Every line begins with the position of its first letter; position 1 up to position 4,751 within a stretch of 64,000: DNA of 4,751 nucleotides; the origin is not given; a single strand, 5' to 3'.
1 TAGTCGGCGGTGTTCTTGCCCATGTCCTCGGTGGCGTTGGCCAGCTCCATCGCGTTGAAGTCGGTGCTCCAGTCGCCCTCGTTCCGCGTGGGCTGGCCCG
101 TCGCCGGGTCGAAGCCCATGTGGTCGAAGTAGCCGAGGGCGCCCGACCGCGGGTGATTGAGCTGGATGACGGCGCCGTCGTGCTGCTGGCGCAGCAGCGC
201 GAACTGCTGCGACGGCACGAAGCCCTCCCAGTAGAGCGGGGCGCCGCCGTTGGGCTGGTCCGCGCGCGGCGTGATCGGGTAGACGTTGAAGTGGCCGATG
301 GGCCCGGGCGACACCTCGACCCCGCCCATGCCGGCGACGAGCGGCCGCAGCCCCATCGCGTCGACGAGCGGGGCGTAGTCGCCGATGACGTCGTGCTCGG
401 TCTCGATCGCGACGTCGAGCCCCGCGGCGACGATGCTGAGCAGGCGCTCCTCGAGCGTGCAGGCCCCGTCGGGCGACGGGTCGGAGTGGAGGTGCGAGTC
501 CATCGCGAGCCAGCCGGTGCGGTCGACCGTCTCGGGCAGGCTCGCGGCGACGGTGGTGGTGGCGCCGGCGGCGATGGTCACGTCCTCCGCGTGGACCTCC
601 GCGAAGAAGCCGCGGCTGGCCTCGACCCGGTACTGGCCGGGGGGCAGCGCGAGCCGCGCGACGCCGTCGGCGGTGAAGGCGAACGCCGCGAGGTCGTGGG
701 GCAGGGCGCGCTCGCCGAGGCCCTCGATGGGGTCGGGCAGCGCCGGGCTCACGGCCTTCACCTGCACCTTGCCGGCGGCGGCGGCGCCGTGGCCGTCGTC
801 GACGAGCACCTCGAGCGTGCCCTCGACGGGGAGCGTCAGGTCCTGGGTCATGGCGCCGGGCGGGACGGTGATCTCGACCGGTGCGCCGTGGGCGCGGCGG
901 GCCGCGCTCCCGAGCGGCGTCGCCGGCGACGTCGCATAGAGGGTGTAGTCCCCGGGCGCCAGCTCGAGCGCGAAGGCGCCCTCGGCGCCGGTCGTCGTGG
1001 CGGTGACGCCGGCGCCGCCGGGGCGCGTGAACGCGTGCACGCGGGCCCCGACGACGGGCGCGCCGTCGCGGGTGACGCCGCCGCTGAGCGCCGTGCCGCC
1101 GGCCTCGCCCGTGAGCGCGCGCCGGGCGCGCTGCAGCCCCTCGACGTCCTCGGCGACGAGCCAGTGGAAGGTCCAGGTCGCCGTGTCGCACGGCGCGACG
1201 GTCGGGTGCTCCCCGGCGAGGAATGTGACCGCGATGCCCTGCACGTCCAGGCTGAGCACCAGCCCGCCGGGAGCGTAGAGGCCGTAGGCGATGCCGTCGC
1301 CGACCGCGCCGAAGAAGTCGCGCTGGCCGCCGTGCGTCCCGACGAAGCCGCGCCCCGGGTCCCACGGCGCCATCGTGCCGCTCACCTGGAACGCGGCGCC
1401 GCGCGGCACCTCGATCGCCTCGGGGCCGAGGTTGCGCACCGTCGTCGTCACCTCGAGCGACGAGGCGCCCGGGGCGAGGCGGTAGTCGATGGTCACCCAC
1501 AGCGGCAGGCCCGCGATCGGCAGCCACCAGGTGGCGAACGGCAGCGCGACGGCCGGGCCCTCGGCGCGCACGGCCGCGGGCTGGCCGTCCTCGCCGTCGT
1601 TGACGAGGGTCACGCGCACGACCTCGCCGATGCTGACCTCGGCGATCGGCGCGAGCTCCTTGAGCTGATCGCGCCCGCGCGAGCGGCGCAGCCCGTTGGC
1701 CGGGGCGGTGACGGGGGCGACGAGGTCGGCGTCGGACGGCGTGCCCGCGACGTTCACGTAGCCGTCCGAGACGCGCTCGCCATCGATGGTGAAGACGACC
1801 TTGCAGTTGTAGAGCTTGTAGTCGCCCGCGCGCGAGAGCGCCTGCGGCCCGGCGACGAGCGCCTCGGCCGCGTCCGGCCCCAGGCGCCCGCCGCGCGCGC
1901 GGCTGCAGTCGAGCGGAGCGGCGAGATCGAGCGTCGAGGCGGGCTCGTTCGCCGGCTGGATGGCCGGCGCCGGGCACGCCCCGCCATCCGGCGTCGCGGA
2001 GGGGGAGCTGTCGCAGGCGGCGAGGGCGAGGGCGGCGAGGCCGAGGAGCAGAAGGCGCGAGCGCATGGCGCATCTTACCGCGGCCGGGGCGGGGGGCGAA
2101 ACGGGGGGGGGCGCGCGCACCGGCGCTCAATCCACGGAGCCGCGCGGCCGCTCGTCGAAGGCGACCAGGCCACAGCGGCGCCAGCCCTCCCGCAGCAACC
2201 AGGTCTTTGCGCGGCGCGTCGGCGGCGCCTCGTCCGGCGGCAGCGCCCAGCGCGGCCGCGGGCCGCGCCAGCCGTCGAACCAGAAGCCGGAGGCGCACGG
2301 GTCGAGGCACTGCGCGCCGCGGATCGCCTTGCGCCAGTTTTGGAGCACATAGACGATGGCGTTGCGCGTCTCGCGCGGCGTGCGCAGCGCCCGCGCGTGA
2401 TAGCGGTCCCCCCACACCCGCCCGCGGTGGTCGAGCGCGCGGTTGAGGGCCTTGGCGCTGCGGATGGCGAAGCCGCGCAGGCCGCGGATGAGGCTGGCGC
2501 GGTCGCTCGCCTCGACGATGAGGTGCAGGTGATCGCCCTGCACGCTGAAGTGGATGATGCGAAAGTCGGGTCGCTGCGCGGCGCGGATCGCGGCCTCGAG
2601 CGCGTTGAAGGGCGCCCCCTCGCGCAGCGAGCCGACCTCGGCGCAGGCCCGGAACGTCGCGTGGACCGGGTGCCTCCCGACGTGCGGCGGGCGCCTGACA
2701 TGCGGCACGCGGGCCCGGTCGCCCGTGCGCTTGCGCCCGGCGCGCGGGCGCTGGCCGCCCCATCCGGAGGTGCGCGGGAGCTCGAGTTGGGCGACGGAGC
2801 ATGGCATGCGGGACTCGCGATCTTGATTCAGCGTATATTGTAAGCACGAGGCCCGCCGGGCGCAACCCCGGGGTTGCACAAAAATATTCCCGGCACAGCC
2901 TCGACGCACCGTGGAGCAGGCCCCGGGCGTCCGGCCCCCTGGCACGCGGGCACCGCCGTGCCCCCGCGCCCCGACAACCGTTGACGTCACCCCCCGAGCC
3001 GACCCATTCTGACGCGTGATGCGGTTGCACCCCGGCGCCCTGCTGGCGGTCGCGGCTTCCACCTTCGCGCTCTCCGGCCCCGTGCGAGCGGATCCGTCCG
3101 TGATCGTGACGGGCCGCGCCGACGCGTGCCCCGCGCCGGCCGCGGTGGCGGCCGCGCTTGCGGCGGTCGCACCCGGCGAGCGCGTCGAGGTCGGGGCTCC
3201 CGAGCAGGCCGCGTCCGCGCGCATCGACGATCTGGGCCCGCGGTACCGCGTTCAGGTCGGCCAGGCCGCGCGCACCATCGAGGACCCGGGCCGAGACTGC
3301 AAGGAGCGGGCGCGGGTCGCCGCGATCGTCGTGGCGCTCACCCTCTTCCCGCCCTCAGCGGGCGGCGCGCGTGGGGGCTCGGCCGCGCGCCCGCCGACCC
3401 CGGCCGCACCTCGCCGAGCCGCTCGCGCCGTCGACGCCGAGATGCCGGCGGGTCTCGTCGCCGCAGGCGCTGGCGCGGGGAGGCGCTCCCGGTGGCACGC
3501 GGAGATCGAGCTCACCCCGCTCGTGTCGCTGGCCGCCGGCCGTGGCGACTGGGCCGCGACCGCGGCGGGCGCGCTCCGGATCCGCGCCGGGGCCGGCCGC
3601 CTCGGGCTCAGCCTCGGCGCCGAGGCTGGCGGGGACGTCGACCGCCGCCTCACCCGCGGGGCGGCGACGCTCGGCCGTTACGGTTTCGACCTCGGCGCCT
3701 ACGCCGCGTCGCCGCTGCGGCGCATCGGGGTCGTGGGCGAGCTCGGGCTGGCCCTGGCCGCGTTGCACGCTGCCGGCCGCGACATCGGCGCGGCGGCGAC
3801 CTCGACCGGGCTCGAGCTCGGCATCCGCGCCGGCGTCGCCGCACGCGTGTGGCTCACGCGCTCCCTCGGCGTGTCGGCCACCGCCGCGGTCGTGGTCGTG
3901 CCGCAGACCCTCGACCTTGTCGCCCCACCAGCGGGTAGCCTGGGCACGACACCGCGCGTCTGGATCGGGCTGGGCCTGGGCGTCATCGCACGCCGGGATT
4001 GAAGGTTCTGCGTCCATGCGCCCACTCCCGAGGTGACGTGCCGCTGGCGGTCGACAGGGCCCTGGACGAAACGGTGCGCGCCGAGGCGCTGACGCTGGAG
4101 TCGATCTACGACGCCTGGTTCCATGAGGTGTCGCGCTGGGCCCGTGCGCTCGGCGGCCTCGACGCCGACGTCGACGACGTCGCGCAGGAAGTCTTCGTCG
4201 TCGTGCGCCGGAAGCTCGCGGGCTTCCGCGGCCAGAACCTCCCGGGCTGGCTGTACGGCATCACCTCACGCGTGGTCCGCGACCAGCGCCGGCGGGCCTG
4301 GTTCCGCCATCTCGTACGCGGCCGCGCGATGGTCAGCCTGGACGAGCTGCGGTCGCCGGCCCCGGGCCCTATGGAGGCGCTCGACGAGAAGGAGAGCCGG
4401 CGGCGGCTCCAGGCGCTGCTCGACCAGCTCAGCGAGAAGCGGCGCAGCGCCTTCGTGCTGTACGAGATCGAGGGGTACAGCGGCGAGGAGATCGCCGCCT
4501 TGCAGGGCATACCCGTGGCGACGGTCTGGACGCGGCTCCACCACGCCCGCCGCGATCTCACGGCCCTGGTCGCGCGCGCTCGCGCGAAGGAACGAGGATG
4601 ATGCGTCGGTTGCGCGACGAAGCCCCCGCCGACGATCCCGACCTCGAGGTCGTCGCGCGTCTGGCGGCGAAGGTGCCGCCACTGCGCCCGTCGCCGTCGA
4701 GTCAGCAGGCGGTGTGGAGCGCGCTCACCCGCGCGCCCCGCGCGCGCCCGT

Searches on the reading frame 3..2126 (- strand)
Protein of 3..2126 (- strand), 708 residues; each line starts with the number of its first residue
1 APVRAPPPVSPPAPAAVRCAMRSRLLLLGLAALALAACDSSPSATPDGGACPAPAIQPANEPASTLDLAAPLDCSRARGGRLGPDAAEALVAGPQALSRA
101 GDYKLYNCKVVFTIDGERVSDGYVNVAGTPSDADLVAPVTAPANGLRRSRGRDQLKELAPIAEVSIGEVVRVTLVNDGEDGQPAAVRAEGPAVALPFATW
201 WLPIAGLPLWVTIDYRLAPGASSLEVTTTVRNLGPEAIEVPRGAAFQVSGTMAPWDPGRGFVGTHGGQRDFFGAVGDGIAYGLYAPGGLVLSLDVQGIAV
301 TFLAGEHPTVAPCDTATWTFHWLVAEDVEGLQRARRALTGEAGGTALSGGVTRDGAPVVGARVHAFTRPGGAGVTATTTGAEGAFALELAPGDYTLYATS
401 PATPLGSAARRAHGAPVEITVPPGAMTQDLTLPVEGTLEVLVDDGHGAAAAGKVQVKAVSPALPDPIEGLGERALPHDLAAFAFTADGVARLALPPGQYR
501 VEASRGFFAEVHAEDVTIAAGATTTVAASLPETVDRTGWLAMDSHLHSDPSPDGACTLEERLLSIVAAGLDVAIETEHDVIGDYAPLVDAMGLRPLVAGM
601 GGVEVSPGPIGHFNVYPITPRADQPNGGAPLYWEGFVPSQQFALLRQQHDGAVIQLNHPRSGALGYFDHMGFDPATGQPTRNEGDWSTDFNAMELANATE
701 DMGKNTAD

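Call 11: search_protein_families(library=pfam, proteins=[window:3-2126:-], max_evalue=0.001)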
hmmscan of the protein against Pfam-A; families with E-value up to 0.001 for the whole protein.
window:3-2126:- (708 aa): 1 family
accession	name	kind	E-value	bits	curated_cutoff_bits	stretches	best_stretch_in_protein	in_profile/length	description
PF13620.12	CarboxypepD_reg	-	1.5e-15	57.8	32.3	2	347-402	2-58/82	Carboxypeptidase regulatory-like domain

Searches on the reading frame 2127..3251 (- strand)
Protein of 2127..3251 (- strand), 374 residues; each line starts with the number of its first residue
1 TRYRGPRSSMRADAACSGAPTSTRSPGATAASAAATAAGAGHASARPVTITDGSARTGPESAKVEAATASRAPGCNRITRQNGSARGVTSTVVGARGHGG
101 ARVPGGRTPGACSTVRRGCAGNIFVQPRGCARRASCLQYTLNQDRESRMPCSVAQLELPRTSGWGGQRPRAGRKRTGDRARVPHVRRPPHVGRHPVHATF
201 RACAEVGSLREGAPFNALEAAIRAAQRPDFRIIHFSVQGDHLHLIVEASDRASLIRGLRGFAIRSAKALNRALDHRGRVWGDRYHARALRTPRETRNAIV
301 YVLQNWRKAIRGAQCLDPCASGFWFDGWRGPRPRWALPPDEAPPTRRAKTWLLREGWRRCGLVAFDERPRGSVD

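Call 11: search_protein_families(library=pfam, proteins=[window:2127-3251:-], max_evalue=0.001)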
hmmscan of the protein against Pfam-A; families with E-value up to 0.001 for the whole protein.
window:2127-3251:- (374 aa): 1 family
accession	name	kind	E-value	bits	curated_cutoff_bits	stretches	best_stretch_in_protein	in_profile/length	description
PF01797.21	Y1_Tnp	-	1.6e-05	25.5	23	1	219-287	30-104/121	Transposase IS200 like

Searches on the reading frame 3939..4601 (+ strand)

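Call 11: search_protein_families(library=pfam, proteins=[window:3939-4601:+], max_evalue=0.001)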
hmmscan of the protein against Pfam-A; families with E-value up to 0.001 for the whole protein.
window:3939-4601:+ (220 aa): 4 families
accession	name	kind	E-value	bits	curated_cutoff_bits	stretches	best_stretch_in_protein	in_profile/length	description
PF08281.18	Sigma70_r4_2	-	4.1e-17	62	25.7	1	155-207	2-54/54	Sigma-70, region 4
PF04542.20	Sigma70_r2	-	1.8e-08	34.5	24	1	58-121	3-69/71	Sigma-70 region 2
PF04545.22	Sigma70_r4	-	2.5e-05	24.2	24.1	1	160-207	1-48/50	Sigma-70, region 4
PF13384.12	HTH_23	-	0.00076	19.7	24.6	1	165-202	3-40/50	Homeodomain-like domain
